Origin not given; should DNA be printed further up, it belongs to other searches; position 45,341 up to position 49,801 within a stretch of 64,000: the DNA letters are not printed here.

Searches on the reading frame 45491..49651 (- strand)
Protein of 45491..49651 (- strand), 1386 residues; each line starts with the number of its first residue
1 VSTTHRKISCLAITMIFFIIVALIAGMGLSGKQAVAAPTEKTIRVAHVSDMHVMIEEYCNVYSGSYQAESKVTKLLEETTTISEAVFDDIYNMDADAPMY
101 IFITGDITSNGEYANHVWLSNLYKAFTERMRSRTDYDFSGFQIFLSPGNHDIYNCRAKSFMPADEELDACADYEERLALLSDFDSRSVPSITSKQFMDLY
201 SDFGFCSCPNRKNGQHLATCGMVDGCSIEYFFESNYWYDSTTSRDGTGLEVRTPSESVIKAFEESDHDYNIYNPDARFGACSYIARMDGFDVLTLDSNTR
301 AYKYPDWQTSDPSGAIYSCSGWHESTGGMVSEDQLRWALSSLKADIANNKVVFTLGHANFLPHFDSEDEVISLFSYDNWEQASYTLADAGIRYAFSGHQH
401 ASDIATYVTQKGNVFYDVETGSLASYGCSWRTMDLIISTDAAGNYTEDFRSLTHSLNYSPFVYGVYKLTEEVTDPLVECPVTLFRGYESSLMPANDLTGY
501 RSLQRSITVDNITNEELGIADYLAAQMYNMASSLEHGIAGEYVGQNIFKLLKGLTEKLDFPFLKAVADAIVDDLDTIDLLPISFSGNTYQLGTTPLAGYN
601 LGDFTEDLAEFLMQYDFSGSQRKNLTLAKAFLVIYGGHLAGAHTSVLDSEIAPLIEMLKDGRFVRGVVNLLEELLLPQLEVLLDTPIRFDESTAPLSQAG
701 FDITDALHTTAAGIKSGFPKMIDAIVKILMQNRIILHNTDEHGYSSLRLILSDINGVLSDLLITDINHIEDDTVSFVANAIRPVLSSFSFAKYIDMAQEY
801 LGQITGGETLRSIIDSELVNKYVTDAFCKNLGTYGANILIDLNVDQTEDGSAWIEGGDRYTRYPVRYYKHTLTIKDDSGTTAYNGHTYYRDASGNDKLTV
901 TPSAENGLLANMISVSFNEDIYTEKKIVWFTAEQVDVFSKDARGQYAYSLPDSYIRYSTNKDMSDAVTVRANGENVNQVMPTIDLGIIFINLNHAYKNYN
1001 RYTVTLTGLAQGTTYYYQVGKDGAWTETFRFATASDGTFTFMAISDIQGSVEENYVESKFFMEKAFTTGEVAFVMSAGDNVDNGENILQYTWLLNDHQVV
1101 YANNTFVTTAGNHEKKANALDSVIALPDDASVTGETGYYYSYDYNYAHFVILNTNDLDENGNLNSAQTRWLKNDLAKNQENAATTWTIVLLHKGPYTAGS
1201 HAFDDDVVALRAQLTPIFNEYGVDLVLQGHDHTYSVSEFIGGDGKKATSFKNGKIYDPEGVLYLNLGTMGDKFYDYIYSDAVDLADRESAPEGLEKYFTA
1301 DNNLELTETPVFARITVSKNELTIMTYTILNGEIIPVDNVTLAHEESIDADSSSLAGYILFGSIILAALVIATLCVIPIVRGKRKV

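Call 76: search_protein_families(library=pfam, proteins=[window:45491-49651:-], max_evalue=0.00001)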
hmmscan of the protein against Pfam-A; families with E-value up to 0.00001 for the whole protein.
window:45491-49651:- (1386 aa): 2 families
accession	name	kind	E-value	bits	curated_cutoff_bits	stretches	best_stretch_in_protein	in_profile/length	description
PF00149.33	Metallophos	-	6.3e-27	95.7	21.5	2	1040-1234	2-191/191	Calcineurin-like phosphoesterase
PF16656.11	Pur_ac_phosph_N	-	9.7e-11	42.5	30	1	952-1033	27-93/93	Purple acid Phosphatase, N-terminal domain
